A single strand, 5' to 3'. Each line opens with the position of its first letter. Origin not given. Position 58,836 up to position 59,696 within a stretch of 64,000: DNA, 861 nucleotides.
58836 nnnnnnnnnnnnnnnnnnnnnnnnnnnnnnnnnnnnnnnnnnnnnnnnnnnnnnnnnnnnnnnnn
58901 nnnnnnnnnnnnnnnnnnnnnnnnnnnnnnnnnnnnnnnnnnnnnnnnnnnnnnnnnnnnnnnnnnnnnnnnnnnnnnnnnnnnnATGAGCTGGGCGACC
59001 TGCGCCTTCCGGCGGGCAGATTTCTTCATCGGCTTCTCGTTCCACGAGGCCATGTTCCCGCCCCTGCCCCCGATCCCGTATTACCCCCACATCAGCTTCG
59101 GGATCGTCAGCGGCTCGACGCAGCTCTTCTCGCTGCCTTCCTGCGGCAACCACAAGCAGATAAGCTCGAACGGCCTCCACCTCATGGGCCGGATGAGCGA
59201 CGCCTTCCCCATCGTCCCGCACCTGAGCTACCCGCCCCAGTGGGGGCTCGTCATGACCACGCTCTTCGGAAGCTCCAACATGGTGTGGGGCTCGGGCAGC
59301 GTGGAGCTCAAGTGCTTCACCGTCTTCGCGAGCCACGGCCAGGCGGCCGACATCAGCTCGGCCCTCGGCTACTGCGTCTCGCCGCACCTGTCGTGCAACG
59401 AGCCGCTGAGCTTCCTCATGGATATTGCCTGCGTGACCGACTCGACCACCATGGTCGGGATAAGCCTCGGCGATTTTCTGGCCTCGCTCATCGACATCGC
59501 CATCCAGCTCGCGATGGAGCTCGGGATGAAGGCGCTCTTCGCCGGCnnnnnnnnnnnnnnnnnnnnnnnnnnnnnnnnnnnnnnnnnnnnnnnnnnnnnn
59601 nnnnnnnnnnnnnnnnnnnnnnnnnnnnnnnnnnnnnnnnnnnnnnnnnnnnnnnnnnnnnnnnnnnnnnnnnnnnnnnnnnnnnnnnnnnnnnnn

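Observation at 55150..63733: Orphan VgrG cargo island with three DUF2169 paralogues and a single effector gene, no T6SS core genes or immunity gene nearby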

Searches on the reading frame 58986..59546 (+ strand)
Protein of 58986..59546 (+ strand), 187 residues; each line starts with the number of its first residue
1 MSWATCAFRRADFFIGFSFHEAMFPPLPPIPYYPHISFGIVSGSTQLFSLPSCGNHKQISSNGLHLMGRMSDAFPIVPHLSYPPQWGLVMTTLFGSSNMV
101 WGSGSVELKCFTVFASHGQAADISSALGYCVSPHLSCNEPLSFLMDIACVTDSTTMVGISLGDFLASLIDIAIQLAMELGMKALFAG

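Call 45: search_protein_representatives(alignment_id=A2)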
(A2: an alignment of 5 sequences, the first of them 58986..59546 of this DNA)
Query: 5 sequences, 192 profile positions. Proteins with E-value up to 0.001 (for the whole library): 162; up to 1e-10: 58; up to 1e-30: 14. The best 150 are listed.
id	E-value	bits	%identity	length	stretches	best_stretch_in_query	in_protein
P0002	1.2e-103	361.2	-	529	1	1-191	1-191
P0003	3.7e-101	353.1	-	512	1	1-192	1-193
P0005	1.2e-95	335.1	-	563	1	2-192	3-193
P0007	5.2e-95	333.0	-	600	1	2-192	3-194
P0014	3.0e-49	183.7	-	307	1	1-184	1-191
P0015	8.5e-46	172.5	-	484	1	1-184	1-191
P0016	3.1e-41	157.6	-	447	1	10-184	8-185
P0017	1.0e-35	139.6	-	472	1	3-189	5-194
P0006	8.0e-35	136.7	-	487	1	89-191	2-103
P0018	7.6e-34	133.5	-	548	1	1-185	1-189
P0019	1.4e-33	132.6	-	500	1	1-182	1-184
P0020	4.4e-33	131.0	-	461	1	2-189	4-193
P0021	6.3e-33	130.5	-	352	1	1-184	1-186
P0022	4.1e-31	124.6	-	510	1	2-184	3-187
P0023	1.7e-30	122.5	-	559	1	4-182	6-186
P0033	6.6e-26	107.6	-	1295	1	4-187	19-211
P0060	1.0e-13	67.8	-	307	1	10-182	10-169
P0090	8.3e-08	48.6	-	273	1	14-189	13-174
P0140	9.0e-05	38.7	-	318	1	11-186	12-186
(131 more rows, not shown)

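Call 51: find_encoding_contigs(protein=P0015, flank=8000, max_places=2)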
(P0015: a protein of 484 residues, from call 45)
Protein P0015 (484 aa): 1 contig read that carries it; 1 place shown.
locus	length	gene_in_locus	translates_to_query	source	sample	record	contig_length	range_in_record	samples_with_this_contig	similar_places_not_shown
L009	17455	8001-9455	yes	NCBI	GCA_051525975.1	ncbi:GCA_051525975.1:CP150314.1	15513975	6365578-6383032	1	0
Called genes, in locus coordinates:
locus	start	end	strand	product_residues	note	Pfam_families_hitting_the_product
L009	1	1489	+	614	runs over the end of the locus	PF00069:Pkinase, PF07714:PK_Tyr_Ser-Thr, PF06293:Kdo (weak)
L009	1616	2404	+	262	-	-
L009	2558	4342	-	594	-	PF09937:DUF2169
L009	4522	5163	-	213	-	PF00857:Isochorismatase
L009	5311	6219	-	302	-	PF00165:HTH_AraC (weak), PF12833:HTH_18, PF00165:HTH_AraC (weak)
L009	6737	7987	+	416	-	PF09937:DUF2169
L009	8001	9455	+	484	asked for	-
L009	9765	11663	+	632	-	PF01400:Astacin, PF00652:Ricin_B_lectin (weak)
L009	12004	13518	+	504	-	-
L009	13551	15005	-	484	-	PF07992:Pyr_redox_2, PF03486:HI0933_like (faint), PF13738:Pyr_redox_3 (weak), PF00070:Pyr_redox, PF18267:Rubredoxin_C, PF04324:Fer2_BFD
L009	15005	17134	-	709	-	PF04879:Molybdop_Fe4S4, PF00384:Molybdopterin, PF01568:Molydop_binding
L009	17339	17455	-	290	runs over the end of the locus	-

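Call 52: find_encoding_contigs(protein=P0060, flank=8000, max_places=2)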
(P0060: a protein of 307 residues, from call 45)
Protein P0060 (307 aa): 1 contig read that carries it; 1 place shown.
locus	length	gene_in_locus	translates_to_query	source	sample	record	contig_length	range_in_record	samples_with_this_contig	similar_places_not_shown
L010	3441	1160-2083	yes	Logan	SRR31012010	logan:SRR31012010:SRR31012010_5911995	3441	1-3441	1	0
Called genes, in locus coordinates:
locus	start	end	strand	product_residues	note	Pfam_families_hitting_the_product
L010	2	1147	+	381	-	?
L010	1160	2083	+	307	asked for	-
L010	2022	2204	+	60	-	-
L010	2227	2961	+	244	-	-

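Call 69: find_related_loci(query=A2, collection=genome_contigs, flank=10000)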
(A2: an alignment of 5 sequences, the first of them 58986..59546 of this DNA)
Query A2 (187 aa) in genome_contigs; peptide patterns used: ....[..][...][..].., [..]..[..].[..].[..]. (x = any residue, [..] = any of these).
71 stretches matched a pattern; 1 encode a relative of the query (tblastn E <= 1e-3); 1 distinct loci.
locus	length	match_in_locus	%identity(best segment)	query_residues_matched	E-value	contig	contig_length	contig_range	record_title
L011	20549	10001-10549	53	3-183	6e-56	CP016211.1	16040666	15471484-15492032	Minicystis rosea strain DSM 24000 chromosome, complete genome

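Call 77: search_solved_structures(query=A2, max_evalue=10, show_alignments=2)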
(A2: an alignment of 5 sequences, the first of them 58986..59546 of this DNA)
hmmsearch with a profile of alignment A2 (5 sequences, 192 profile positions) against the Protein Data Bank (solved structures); distinct sequences matched with E-value up to 10: 1.
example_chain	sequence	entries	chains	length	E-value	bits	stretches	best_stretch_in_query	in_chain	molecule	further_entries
23ic_A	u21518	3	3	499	0.56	13.2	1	81-171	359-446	Os08g0156600 protein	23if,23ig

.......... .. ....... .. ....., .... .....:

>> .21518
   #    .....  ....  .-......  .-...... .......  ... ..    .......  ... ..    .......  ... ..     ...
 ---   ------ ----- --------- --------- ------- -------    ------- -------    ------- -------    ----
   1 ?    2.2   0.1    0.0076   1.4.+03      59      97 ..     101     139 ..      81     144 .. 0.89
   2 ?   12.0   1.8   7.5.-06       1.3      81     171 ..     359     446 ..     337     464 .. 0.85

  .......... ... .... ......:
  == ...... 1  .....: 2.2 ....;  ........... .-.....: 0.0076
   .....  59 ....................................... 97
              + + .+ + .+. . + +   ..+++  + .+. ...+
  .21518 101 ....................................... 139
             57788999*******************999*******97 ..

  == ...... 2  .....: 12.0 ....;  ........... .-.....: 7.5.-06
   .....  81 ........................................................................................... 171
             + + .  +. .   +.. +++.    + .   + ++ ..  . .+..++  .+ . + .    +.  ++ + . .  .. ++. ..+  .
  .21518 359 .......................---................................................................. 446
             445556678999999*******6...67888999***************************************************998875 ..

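Call 105: find_encoding_contigs(protein=P0033, flank=8000, max_places=1)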
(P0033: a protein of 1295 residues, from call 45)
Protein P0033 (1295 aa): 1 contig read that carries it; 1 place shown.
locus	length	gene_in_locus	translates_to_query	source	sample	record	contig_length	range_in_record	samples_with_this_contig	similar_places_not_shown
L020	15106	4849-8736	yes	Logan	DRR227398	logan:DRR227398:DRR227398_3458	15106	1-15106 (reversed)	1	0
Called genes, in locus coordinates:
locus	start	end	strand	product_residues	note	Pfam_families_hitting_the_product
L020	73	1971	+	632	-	PF05954:Phage_GPD, PF04717:Phage_base_V, PF22178:Gp5_trimer_C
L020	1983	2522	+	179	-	PF10106:DUF2345 (faint)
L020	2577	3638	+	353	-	PF09937:DUF2169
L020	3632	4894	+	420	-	PF09937:DUF2169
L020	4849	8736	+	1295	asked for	PF19078:Big_12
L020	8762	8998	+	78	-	-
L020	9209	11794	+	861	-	-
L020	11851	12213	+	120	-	PF04342:DMT_6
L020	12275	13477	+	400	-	-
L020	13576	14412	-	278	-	-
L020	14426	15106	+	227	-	?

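Call 106: find_encoding_contigs(protein=P0090, flank=8000, max_places=1)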
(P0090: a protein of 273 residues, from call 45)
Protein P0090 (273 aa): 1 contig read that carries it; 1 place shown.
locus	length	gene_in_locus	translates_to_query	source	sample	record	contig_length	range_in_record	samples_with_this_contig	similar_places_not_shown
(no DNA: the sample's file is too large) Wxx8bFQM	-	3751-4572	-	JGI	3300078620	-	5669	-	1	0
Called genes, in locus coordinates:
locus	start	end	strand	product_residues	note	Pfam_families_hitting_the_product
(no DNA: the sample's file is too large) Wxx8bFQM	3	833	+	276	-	?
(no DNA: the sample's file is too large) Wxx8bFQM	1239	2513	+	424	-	-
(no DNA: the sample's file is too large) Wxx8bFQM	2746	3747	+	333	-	PF09937:DUF2169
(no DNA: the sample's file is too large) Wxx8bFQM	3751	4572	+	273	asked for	-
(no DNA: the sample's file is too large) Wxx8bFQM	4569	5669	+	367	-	?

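Call 107: find_encoding_contigs(protein=P0140, flank=8000, max_places=1)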
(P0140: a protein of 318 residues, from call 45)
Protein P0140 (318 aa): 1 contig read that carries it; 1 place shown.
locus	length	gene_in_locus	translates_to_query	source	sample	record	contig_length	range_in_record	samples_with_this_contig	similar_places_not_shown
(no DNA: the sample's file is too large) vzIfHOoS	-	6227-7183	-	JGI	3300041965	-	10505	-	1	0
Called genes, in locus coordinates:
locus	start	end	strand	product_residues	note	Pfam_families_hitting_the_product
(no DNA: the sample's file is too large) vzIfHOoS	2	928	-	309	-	?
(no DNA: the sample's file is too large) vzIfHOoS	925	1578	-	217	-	-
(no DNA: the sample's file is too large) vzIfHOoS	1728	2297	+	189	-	-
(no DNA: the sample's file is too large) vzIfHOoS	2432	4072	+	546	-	-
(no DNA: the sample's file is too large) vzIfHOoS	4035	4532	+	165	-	-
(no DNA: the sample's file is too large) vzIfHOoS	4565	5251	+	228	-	-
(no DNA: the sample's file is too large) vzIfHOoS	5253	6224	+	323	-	PF09937:DUF2169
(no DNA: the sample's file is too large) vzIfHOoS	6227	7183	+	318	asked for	-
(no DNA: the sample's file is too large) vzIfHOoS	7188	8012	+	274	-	-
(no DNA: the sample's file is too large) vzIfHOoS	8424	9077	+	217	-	PF09937:DUF2169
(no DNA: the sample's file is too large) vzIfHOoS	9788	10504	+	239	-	?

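Call 114: list_cluster_members(proteins=[P0014, P0015, P0016, P0017, P0018, P0019, P0020, P0021, P0022, P0023])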
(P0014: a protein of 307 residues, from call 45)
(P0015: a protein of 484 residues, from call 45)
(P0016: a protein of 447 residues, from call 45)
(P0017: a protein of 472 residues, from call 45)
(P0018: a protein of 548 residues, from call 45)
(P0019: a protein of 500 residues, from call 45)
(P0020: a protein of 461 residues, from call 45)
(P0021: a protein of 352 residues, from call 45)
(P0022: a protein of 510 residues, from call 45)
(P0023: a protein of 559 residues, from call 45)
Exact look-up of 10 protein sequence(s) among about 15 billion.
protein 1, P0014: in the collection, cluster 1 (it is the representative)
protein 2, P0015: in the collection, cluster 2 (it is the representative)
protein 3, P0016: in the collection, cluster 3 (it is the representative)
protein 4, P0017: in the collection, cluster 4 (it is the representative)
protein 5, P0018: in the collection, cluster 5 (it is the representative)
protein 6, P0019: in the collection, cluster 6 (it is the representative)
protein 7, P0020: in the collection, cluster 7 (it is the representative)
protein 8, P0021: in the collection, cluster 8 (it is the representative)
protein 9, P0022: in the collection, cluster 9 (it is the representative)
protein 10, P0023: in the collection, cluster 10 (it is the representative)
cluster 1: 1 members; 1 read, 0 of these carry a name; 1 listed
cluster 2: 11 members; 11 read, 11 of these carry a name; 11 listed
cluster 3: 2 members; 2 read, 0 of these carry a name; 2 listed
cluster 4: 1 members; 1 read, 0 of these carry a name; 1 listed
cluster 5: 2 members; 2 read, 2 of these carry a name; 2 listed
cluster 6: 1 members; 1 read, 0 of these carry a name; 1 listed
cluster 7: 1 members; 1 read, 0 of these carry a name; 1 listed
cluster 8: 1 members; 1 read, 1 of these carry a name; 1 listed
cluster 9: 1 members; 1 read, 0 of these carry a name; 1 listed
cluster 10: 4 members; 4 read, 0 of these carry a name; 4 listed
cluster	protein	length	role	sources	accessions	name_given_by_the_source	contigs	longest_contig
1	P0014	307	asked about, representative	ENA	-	-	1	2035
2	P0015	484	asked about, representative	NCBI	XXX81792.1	hypothetical protein WMF30_23825 [Sorangium sp. So ce134]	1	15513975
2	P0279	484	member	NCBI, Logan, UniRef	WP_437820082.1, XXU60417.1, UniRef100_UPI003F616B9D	hypothetical protein [Sorangium sp. So ce1078] | hypothetical protein n=1 Tax=Sorangium sp. So ce1078 TaxID=3133329 RepID=UPI003F616B9D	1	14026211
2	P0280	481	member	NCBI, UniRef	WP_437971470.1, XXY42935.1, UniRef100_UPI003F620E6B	hypothetical protein WMF04_20135 [Sorangium sp. So ce260] | hypothetical protein n=1 Tax=Sorangium sp. So ce260 TaxID=3133291 RepID=UPI003F620E6B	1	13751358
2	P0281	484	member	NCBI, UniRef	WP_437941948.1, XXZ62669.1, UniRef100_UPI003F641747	hypothetical protein [Sorangium sp. So ce341] | hypothetical protein n=1 Tax=Sorangium sp. So ce341 TaxID=3133302 RepID=UPI003F641747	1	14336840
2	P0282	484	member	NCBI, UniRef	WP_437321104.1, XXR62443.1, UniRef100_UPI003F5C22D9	hypothetical protein [Sorangium sp. So ce385] | hypothetical protein n=1 Tax=Sorangium sp. So ce385 TaxID=3133308 RepID=UPI003F5C22D9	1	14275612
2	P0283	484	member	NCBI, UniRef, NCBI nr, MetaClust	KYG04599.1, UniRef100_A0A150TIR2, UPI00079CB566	hypothetical protein BE21_45875 [Sorangium cellulosum] | Uncharacterized protein n=1 Tax=Sorangium cellulosum TaxID=56 RepID=A0A150TIR2_SORCE | status=active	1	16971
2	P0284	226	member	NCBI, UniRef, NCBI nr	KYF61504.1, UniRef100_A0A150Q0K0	hypothetical protein BE04_22555 [Sorangium cellulosum] | Uncharacterized protein n=1 Tax=Sorangium cellulosum TaxID=56 RepID=A0A150Q0K0_SORCE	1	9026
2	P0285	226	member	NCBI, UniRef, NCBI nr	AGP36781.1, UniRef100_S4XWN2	hypothetical protein SCE1572_21165 [Sorangium cellulosum So0157-2] | Uncharacterized protein n=1 Tax=Sorangium cellulosum So0157-2 TaxID=1254432 ...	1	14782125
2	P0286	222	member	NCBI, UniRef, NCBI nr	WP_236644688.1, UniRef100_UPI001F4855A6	hypothetical protein [Sorangium cellulosum] | hypothetical protein n=1 Tax=Sorangium cellulosum TaxID=56 RepID=UPI001F4855A6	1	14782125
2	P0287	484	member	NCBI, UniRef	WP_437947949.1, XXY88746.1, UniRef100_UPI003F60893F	hypothetical protein WME98_45670 [Sorangium sp. So ce296] | hypothetical protein n=1 Tax=Sorangium sp. So ce296 TaxID=3133296 RepID=UPI003F60893F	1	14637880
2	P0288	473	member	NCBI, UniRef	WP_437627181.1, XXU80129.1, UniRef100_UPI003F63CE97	hypothetical protein [Sorangium sp. So ce1151] | hypothetical protein n=1 Tax=Sorangium sp. So ce1151 TaxID=3133332 RepID=UPI003F63CE97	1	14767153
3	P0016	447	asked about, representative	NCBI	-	-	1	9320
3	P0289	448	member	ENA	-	-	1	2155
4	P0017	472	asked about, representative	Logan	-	-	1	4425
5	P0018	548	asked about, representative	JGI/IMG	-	hypothetical protein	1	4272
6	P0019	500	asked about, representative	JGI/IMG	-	-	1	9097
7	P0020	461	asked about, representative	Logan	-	-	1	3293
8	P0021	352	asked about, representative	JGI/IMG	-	hypothetical protein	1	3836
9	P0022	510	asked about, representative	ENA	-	-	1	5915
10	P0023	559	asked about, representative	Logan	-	-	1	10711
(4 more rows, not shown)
